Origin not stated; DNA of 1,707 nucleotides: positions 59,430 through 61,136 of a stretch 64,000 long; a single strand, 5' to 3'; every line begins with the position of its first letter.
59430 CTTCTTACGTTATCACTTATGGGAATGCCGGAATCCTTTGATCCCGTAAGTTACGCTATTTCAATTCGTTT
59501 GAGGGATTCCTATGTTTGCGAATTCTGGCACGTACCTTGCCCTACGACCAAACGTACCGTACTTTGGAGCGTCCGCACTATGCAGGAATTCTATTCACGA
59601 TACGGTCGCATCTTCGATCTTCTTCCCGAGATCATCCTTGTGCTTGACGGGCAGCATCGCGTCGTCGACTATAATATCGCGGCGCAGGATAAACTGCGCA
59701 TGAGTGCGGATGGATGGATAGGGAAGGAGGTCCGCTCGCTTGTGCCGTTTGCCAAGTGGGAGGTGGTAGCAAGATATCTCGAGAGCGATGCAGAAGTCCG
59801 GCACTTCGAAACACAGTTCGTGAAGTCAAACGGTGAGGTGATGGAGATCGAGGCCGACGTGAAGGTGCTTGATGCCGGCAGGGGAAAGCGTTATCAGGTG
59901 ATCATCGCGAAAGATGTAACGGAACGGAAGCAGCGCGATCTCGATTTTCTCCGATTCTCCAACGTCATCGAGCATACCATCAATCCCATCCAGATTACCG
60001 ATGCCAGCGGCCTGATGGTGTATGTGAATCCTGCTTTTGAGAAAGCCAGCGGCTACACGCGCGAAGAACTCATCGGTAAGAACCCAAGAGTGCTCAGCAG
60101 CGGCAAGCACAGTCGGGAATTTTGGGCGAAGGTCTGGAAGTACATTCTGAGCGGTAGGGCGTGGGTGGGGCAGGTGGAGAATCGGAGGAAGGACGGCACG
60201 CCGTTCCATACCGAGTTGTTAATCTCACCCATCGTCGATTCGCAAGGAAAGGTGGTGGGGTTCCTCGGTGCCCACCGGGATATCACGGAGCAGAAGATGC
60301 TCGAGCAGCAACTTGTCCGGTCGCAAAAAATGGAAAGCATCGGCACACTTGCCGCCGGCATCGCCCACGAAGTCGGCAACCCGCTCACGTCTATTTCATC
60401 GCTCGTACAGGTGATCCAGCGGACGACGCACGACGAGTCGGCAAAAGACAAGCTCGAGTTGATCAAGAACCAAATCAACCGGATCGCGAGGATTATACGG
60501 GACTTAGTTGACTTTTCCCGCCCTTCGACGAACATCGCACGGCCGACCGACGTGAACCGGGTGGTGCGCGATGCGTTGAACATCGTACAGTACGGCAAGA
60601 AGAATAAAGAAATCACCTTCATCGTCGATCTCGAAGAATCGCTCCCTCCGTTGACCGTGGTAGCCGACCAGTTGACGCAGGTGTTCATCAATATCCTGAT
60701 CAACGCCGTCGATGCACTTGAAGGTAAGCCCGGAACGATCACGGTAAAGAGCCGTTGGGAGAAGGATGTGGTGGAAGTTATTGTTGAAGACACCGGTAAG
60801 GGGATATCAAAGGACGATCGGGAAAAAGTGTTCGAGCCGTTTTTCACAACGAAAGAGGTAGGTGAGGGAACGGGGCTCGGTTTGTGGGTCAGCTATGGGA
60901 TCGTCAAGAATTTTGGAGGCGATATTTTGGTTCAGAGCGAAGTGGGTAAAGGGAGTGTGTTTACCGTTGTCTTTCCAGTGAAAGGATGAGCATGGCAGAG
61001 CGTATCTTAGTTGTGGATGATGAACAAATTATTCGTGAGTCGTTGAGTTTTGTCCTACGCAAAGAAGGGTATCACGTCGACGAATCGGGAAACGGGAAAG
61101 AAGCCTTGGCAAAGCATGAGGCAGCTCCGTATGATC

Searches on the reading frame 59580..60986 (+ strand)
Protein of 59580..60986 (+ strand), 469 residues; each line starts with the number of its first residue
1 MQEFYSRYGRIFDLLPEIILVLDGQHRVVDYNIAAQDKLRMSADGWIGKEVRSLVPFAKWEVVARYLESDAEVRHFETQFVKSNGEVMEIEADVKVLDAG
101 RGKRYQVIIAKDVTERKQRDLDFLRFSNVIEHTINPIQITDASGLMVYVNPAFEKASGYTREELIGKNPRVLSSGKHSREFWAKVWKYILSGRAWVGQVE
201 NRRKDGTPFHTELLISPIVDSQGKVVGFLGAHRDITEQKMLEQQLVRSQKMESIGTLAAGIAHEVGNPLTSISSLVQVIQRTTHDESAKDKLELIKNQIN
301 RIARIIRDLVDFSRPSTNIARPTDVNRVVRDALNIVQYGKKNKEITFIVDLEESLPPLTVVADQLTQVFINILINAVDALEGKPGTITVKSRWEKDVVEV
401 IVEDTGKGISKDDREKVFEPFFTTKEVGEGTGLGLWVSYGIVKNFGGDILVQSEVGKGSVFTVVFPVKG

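Call 10: search_protein_families(library=pfam, proteins=[window:59580-60986:+])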
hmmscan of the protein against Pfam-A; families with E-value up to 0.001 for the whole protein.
window:59580-60986:+ (469 aa): 9 families
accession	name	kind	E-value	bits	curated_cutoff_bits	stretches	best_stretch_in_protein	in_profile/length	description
PF00989.32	PAS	-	3.6e-33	114.4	22.6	2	125-235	2-113/113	PAS fold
PF13426.13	PAS_9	-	1e-29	103.3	27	2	137-237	4-103/103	PAS domain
PF02518.31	HATPase_c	-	4.8e-26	91.8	26.4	1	362-468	3-110/111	Histidine kinase-, DNA gyrase B-, and HSP90-like ATPase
PF08448.16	PAS_4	-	2.6e-21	76.3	23.1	2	131-239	2-109/110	PAS fold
PF00512.31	HisKA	-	1.7e-14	54.1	26.9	1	255-315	3-63/66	His Kinase A (phospho-acceptor) domain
PF08447.18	PAS_3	-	5.7e-12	46.2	25.6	1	147-231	2-88/89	PAS fold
PF13188.13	PAS_8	-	2.6e-06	27.6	21.8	0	125-172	2-50/65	PAS domain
PF07568.18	HisKA_2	-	3.6e-05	24.2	22.3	1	261-311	2-52/76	Histidine kinase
PF14501.12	HATPase_c_5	-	0.0004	20.7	22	0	365-454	6-91/102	GHKL domain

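Call 16: find_homologous_proteins(query=window:59580-60986:+, max_evalue=1e-30)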
Query window:59580-60986:+ (469 aa): 5906 proteins with E <= 1e-30 among 8000 candidates; the best 120 are listed.
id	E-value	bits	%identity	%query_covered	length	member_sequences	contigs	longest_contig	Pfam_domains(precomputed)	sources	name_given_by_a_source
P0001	8.8e-289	976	95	100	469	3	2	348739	PF08447.19,PF13426.14,PF13188.14,PF08448.17,PF02518.32,PF00512.32,PF00989.32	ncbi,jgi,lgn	-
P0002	2.5e-230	783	75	100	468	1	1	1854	PF08447.19,PF13426.14,PF13188.14,PF08448.17,PF02518.32,PF00512.32,PF00989.32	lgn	-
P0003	9.1e-230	781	75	100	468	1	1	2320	PF08447.19,PF13426.14,PF13188.14,PF08448.17,PF02518.32,PF00512.32,PF00989.32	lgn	-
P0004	9.5e-230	781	75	100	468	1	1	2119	PF08447.19,PF13426.14,PF13188.14,PF08448.17,PF02518.32,PF00512.32,PF00989.32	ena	-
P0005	1.2e-229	781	76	100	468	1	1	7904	PF08447.19,PF13426.14,PF13188.14,PF08448.17,PF02518.32,PF00512.32,PF00989.32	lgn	-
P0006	4.2e-229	779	75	100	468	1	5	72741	PF08447.19,PF13426.14,PF13188.14,PF08448.17,PF02518.32,PF00512.32,PF00989.32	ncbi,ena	-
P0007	2.2e-228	777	75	100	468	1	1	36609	PF08447.19,PF13426.14,PF13188.14,PF08448.17,PF02518.32,PF00512.32,PF00989.32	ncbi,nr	ncbi:MAG: PAS domain S-box protein [Ignavibacteriales bacterium]|nr:PAS domain S-box protein [Ignavi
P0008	3.4e-228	776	75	100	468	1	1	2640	PF08447.19,PF13426.14,PF13188.14,PF08448.17,PF02518.32,PF00512.32,PF00989.32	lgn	-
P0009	3.6e-227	773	75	100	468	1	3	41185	PF08447.19,PF13426.14,PF13188.14,PF08448.17,PF02518.32,PF00512.32,PF00989.32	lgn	-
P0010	2.2e-225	767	75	100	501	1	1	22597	PF08447.19,PF13426.14,PF13188.14,PF08448.17,PF02518.32,PF00512.32,PF00989.32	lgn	-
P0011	3.0e-223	760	74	100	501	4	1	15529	PF08447.19,PF13426.14,PF13188.14,PF08448.17,PF02518.32,PF00512.32,PF00989.32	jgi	jgi:PAS domain S-box-containing protein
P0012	1.5e-221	754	73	100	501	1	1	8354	PF08447.19,PF13426.14,PF13188.14,PF08448.17,PF02518.32,PF00512.32,PF00989.32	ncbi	ncbi:MAG: PAS domain S-box protein [Bacteroidota bacterium]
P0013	1.0e-220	751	73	100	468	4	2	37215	PF08447.19,PF13426.14,PF13188.14,PF08448.17,PF02518.32,PF00512.32,PF00989.32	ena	-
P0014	3.7e-205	700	68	100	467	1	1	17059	PF08447.19,PF13426.14,PF13188.14,PF08448.17,PF02518.32,PF00512.32,PF00989.32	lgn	-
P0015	1.3e-202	692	68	99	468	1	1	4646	PF08447.19,PF13426.14,PF13188.14,PF08448.17,PF02518.32,PF00512.32,PF00989.32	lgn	-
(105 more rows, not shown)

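Call 19: find_encoding_contigs(protein=P0001, flank=5000, max_places=3)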
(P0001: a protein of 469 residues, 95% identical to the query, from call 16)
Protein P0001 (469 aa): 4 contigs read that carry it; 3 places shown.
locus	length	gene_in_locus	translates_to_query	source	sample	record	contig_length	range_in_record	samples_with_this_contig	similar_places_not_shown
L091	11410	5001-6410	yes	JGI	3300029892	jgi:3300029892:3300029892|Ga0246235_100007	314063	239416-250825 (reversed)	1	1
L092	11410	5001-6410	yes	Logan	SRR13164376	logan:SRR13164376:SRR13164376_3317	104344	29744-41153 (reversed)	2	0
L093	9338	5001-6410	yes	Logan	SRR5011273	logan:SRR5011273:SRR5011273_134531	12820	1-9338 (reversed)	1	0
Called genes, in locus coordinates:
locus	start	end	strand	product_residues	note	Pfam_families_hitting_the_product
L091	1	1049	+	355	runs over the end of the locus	PF13490:zf-HC2 (faint)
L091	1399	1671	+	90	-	PF00041:fn3 (weak), PF25788:Ig_Rha78A_N (weak)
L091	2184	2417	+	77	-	-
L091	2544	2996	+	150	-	PF02518:HATPase_c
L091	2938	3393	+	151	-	PF00072:Response_reg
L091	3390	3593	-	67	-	-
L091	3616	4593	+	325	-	PF00595:PDZ, PF13180:PDZ_2, PF14685:PDZ_Tricorn (faint), PF17820:PDZ_6, PF00595:PDZ (weak), PF13180:PDZ_2, PF17820:PDZ_6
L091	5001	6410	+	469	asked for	PF00989:PAS, PF08448:PAS_4, PF13426:PAS_9, PF00989:PAS, PF08448:PAS_4, PF08447:PAS_3, PF13426:PAS_9, PF00512:HisKA, +2 more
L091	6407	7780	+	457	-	PF00072:Response_reg, PF00004:AAA (faint), PF00158:Sigma54_activat, PF14532:Sigma54_activ_2, PF07728:AAA_5, PF25601:AAA_lid_14, PF02954:HTH_8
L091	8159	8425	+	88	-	PF18024:HTH_50 (weak), PF02954:HTH_8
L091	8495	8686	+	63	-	-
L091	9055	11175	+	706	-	PF02335:Cytochrom_C552 (faint), PF13435:Cytochrome_C554 (faint), PF14522:Cytochrome_C7 (faint), PF14537:Cytochrom_c3_2 (faint), PF22113:Mtrc-MtrF_II-IV_dom, PF13860:FlgD_ig (weak), PF18962:Por_Secre_tail (weak)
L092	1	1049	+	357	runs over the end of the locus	PF13490:zf-HC2 (faint)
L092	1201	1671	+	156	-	PF00041:fn3, PF25788:Ig_Rha78A_N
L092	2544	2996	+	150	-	PF02518:HATPase_c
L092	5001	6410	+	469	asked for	PF00989:PAS, PF08448:PAS_4, PF13426:PAS_9, PF00989:PAS, PF08448:PAS_4, PF08447:PAS_3, PF13426:PAS_9, PF00512:HisKA, +2 more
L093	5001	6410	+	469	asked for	PF00989:PAS, PF08448:PAS_4, PF13426:PAS_9, PF00989:PAS, PF08448:PAS_4, PF08447:PAS_3, PF13426:PAS_9, PF00512:HisKA, +2 more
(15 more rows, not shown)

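Call 20: find_encoding_contigs(protein=P0006, flank=5000, max_places=3)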
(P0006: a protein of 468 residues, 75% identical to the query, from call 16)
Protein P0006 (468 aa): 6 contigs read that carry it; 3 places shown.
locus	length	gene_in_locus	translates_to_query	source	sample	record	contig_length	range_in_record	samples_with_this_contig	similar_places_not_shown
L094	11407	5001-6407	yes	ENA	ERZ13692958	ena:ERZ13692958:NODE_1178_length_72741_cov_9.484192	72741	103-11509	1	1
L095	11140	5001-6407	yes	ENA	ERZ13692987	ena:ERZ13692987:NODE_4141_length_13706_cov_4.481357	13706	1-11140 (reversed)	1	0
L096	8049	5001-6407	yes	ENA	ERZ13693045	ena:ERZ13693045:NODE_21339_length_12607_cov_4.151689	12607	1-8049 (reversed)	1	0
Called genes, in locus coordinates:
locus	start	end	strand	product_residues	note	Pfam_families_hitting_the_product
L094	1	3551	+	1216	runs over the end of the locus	?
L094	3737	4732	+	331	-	PF13180:PDZ_2, PF00595:PDZ (weak), PF14685:PDZ_Tricorn (faint), PF17820:PDZ_6, PF00595:PDZ (weak), PF13180:PDZ_2, PF17820:PDZ_6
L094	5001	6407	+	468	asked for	PF00989:PAS (weak), PF13426:PAS_9, PF00989:PAS, PF08448:PAS_4, PF08447:PAS_3, PF13426:PAS_9, PF00512:HisKA, PF02518:HATPase_c, +1 more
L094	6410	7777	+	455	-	PF00072:Response_reg, PF00158:Sigma54_activat, PF14532:Sigma54_activ_2, PF07728:AAA_5 (weak), PF25601:AAA_lid_14, PF02954:HTH_8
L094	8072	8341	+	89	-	PF18024:HTH_50 (weak), PF02954:HTH_8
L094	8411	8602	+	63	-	-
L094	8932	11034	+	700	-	PF14522:Cytochrome_C7 (faint), PF22113:Mtrc-MtrF_II-IV_dom (faint), PF09699:Paired_CXXCH_1 (faint), PF13435:Cytochrome_C554 (faint), PF14537:Cytochrom_c3_2 (faint), PF13860:FlgD_ig, PF18962:Por_Secre_tail (weak)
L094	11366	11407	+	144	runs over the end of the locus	-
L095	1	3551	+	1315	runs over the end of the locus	PF23748:Beta-prop_LRRK2 (faint), PF07494:Reg_prop (weak), PF07495:Y_Y_Y, PF00512:HisKA, PF02518:HATPase_c, PF00072:Response_reg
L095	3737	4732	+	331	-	PF13180:PDZ_2, PF00595:PDZ (weak), PF14685:PDZ_Tricorn (faint), PF17820:PDZ_6, PF00595:PDZ (weak), PF13180:PDZ_2, PF17820:PDZ_6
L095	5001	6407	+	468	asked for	PF00989:PAS (weak), PF13426:PAS_9, PF00989:PAS, PF08448:PAS_4, PF08447:PAS_3, PF13426:PAS_9, PF00512:HisKA, PF02518:HATPase_c, +1 more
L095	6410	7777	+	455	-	PF00072:Response_reg, PF00158:Sigma54_activat, PF14532:Sigma54_activ_2, PF07728:AAA_5 (weak), PF25601:AAA_lid_14, PF02954:HTH_8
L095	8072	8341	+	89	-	PF18024:HTH_50 (weak), PF02954:HTH_8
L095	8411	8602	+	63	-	-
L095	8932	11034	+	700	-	PF14522:Cytochrome_C7 (faint), PF22113:Mtrc-MtrF_II-IV_dom (faint), PF09699:Paired_CXXCH_1 (faint), PF13435:Cytochrome_C554 (faint), PF14537:Cytochrom_c3_2 (faint), PF13860:FlgD_ig, PF18962:Por_Secre_tail (weak)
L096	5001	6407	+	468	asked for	PF00989:PAS (weak), PF13426:PAS_9, PF00989:PAS, PF08448:PAS_4, PF08447:PAS_3, PF13426:PAS_9, PF00512:HisKA, PF02518:HATPase_c, +1 more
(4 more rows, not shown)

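Call 21: find_encoding_contigs(protein=P0013, flank=5000, max_places=2)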
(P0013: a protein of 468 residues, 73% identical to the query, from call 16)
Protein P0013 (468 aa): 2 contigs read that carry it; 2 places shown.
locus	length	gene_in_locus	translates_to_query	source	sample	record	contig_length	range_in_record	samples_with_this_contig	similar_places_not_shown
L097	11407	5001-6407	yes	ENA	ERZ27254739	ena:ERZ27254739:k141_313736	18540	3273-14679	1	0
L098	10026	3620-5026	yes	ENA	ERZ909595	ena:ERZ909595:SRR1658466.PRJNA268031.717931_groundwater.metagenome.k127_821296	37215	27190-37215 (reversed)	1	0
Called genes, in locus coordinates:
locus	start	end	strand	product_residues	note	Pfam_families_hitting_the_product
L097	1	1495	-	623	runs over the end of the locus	PF00474:SSF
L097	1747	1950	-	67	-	-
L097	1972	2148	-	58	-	-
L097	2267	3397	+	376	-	PF26314:MptA_B_family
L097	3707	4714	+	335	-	PF00595:PDZ, PF13180:PDZ_2, PF14685:PDZ_Tricorn (faint), PF17820:PDZ_6, PF00595:PDZ (weak), PF13180:PDZ_2, PF17820:PDZ_6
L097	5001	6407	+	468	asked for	PF13188:PAS_8 (faint), PF13426:PAS_9, PF00989:PAS, PF08448:PAS_4, PF13426:PAS_9, PF08447:PAS_3, PF00512:HisKA, PF02518:HATPase_c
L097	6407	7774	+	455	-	PF00072:Response_reg, PF07724:AAA_2 (faint), PF00158:Sigma54_activat, PF14532:Sigma54_activ_2, PF07728:AAA_5, PF25601:AAA_lid_14, PF02954:HTH_8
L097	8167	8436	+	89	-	PF18024:HTH_50 (weak), PF02954:HTH_8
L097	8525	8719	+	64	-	-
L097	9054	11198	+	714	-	PF14522:Cytochrome_C7 (faint), PF14537:Cytochrom_c3_2 (faint), PF09699:Paired_CXXCH_1 (weak), PF22113:Mtrc-MtrF_II-IV_dom (weak), PF13860:FlgD_ig, PF18962:Por_Secre_tail (weak)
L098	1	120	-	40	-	?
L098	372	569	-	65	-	-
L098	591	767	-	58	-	-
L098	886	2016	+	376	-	PF26314:MptA_B_family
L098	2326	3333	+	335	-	PF00595:PDZ, PF13180:PDZ_2, PF14685:PDZ_Tricorn (faint), PF17820:PDZ_6, PF00595:PDZ (weak), PF13180:PDZ_2, PF17820:PDZ_6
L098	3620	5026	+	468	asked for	PF13188:PAS_8 (faint), PF13426:PAS_9, PF00989:PAS, PF08448:PAS_4, PF13426:PAS_9, PF08447:PAS_3, PF00512:HisKA, PF02518:HATPase_c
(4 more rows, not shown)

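Call 30: find_encoding_contigs(protein=P0007, flank=4500, max_places=1)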
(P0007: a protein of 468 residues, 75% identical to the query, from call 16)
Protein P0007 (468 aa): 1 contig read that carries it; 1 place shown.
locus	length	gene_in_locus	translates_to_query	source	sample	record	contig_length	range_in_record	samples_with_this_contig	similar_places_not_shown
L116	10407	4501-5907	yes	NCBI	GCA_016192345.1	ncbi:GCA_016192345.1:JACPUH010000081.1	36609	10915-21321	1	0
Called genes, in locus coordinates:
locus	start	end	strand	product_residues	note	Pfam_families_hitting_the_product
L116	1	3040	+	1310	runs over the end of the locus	PF07494:Reg_prop (weak), PF07495:Y_Y_Y, PF00512:HisKA (weak), PF02518:HATPase_c, PF00072:Response_reg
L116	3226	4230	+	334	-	PF00595:PDZ (weak), PF13180:PDZ_2, PF14685:PDZ_Tricorn (faint), PF17820:PDZ_6, PF00595:PDZ, PF13180:PDZ_2, PF17820:PDZ_6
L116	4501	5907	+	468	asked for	PF13188:PAS_8 (faint), PF13426:PAS_9, PF00989:PAS, PF08448:PAS_4, PF08447:PAS_3, PF13426:PAS_9, PF00512:HisKA, PF02518:HATPase_c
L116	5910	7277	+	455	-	PF00072:Response_reg, PF00158:Sigma54_activat, PF14532:Sigma54_activ_2, PF07728:AAA_5 (weak), PF25601:AAA_lid_14, PF02954:HTH_8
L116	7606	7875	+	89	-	PF18024:HTH_50 (weak), PF02954:HTH_8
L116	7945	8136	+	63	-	-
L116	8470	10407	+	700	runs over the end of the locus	PF14522:Cytochrome_C7 (faint), PF22113:Mtrc-MtrF_II-IV_dom (faint), PF02085:Cytochrom_CIII (faint), PF09699:Paired_CXXCH_1 (faint), PF13435:Cytochrome_C554 (faint), PF14537:Cytochrom_c3_2 (faint), PF13860:FlgD_ig, PF18962:Por_Secre_tail (weak)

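Call 31: find_encoding_contigs(protein=P0009, flank=4500, max_places=1)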
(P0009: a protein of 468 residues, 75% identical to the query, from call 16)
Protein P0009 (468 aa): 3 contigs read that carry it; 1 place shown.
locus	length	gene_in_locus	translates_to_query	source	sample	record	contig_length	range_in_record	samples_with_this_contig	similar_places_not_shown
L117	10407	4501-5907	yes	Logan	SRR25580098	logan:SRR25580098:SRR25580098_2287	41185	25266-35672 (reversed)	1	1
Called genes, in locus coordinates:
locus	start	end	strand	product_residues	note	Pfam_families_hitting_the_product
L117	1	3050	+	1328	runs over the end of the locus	PF07494:Reg_prop (weak), PF07495:Y_Y_Y, PF00512:HisKA, PF02518:HATPase_c, PF00072:Response_reg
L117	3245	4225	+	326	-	PF00595:PDZ, PF13180:PDZ_2, PF14685:PDZ_Tricorn (faint), PF17820:PDZ_6, PF00595:PDZ (weak), PF13180:PDZ_2, PF17820:PDZ_6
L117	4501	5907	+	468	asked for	PF00989:PAS (weak), PF13426:PAS_9, PF00989:PAS, PF08448:PAS_4, PF08447:PAS_3 (weak), PF13426:PAS_9, PF00512:HisKA, PF02518:HATPase_c, +1 more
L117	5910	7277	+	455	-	PF00072:Response_reg, PF00158:Sigma54_activat, PF14532:Sigma54_activ_2, PF07728:AAA_5 (weak), PF25601:AAA_lid_14, PF02954:HTH_8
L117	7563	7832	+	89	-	PF18024:HTH_50 (weak), PF02954:HTH_8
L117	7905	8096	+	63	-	-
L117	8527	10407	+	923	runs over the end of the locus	PF22113:Mtrc-MtrF_II-IV_dom (faint), PF13435:Cytochrome_C554 (faint), PF14522:Cytochrome_C7 (faint), PF14537:Cytochrom_c3_2 (faint), PF13585:CHU_C (faint), PF09699:Paired_CXXCH_1 (weak), PF13860:FlgD_ig, PF18962:Por_Secre_tail (faint)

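Call 32: find_encoding_contigs(protein=P0010, flank=4500, max_places=1)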
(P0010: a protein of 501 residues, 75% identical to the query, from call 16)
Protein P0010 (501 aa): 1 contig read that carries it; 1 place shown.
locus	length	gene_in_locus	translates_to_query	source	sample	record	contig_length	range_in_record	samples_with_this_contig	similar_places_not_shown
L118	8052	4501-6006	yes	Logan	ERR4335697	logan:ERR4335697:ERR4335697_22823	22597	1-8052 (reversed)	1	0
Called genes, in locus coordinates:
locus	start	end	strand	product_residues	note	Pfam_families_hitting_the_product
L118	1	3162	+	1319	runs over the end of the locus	PF07494:Reg_prop (faint), PF23748:Beta-prop_LRRK2 (faint), PF07495:Y_Y_Y, PF00512:HisKA (weak), PF02518:HATPase_c, PF00072:Response_reg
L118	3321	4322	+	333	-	PF00595:PDZ (weak), PF13180:PDZ_2, PF14685:PDZ_Tricorn (faint), PF17820:PDZ_6, PF00595:PDZ (weak), PF13180:PDZ_2, PF17820:PDZ_6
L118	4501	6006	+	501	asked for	PF00989:PAS (weak), PF13426:PAS_9, PF00989:PAS, PF08448:PAS_4, PF13426:PAS_9, PF08447:PAS_3, PF00512:HisKA, PF02518:HATPase_c, +1 more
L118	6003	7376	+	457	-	PF00072:Response_reg, PF07724:AAA_2 (faint), PF00158:Sigma54_activat, PF14532:Sigma54_activ_2, PF07728:AAA_5 (weak), PF25601:AAA_lid_14, PF02954:HTH_8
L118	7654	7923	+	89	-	PF18024:HTH_50 (weak), PF02954:HTH_8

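Call 33: find_encoding_contigs(protein=P0014, flank=4500, max_places=1)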
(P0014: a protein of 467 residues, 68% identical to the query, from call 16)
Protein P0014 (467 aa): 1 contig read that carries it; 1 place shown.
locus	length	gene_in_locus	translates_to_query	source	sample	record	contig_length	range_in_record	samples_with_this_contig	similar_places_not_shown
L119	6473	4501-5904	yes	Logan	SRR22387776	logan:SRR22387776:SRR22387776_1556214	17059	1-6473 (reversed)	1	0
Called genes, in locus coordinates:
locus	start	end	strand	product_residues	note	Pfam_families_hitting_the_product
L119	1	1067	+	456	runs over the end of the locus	PF02321:OEP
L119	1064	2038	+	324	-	PF00005:ABC_tran, PF13304:AAA_21 (weak), PF13732:DrrA1-3_C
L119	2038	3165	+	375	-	PF12679:ABC2_membrane_2, PF12698:ABC2_membrane_3, PF01061:ABC2_membrane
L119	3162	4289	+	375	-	PF12679:ABC2_membrane_2, PF12698:ABC2_membrane_3, PF01061:ABC2_membrane, PF10920:DUF2705 (weak)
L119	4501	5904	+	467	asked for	PF13188:PAS_8, PF13426:PAS_9, PF00989:PAS, PF08448:PAS_4, PF13426:PAS_9, PF08447:PAS_3, PF00512:HisKA, PF02518:HATPase_c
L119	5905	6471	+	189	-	?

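Call 43: search_protein_families(library=ncbifam, proteins=[window:59580-60986:+], max_evalue=0.001)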
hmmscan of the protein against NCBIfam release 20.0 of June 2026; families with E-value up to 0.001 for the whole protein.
window:59580-60986:+ (469 aa): 90 families (the best 25 are shown)
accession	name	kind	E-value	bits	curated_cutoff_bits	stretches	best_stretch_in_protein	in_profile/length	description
NF008468.0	PRK11360.1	equivalog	3.2e-88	296.6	646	2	135-468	279-609/616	two-component system sensor histidine kinase AtoS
NF052574.1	HisKinEspCMyxo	equivalog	6.6e-70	236.2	1200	1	144-466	308-636/785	serine histidine kinase EspC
NF052573.1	HisKinEspAMyxo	equivalog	6.3e-63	213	1400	1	89-466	220-610/755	serine histidine kinase EspA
NF010076.0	PRK13557.1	subfamily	8e-60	202.8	631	1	126-468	32-395/540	histidine kinase famiy protein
NF007688.0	PRK10364.1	equivalog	2.2e-58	198.1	479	1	227-468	213-452/460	two-component system sensor histidine kinase ZraS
NF046020.1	HisKinCckABruc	equivalog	1.8e-55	188.2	1000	1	75-466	292-706/868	cell cycle histidine kinase CckA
TIGR02938.1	nifL_nitrog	equivalog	3.7e-53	180.8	242.45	2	128-250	8-129/494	nitrogen fixation negative regulator NifL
NF038348.1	T2SS_HK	subfamily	2.8e-48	164.7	450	2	294-468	400-574/574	histidine kinase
NF047497.1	HK_LIC_12097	equivalog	9e-45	153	500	1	225-467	121-366/367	LIC_12097 family sensor histidine kinase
NF010411.0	PRK13837.1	equivalog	1.5e-44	152.2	647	1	227-468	423-676/828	two-component system VirA-like sensor kinase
NF046044.1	PnpS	equivalog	3.7e-44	151.3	400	1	125-466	56-390/390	two-component system histidine kinase PnpS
NF046026.1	HisKinCckACaul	equivalog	4.2e-43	147.4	1000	1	234-468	282-533/678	cell cycle histidine kinase CckA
NF041777.1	sens_FixL_Rhizob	equivalog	4e-42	144.5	850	1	128-467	127-481/485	sensor protein FixL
NF053867.1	SprKinKinDBac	equivalog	1e-40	139.7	775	1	238-468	270-498/500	sporulation kinase KinD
NF047874.1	MASE3_PAS_HK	subfamily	2.2e-40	139.1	560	2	126-468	267-626/655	MASE3 domain-containing sensor histidine kinase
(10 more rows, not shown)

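Call 57: find_encoding_contigs(protein=P0001, flank=10000, max_places=1)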
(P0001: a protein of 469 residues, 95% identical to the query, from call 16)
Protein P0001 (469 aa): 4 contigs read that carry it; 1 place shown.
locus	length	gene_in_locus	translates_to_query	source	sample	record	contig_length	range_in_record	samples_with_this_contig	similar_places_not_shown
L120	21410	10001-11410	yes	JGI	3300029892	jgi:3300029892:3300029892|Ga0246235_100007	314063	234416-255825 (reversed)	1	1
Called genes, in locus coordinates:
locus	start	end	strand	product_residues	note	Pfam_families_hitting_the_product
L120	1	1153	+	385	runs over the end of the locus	PF00266:Aminotran_5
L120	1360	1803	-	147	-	PF04138:GtrA_DPMS_TM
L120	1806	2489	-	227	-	PF01066:CDP-OH_P_transf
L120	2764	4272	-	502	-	PF13598:DUF4139 (weak)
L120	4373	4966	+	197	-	PF04542:Sigma70_r2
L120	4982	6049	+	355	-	PF13490:zf-HC2 (faint)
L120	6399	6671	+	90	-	PF00041:fn3 (weak), PF25788:Ig_Rha78A_N (weak)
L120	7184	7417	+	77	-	-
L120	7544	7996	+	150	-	PF02518:HATPase_c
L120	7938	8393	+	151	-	PF00072:Response_reg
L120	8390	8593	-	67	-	-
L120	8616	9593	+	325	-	PF00595:PDZ, PF13180:PDZ_2, PF14685:PDZ_Tricorn (faint), PF17820:PDZ_6, PF00595:PDZ (weak), PF13180:PDZ_2, PF17820:PDZ_6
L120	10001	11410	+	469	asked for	PF00989:PAS, PF08448:PAS_4, PF13426:PAS_9, PF00989:PAS, PF08448:PAS_4, PF08447:PAS_3, PF13426:PAS_9, PF00512:HisKA, +2 more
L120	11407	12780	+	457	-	PF00072:Response_reg, PF00004:AAA (faint), PF00158:Sigma54_activat, PF14532:Sigma54_activ_2, PF07728:AAA_5, PF25601:AAA_lid_14, PF02954:HTH_8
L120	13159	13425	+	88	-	PF18024:HTH_50 (weak), PF02954:HTH_8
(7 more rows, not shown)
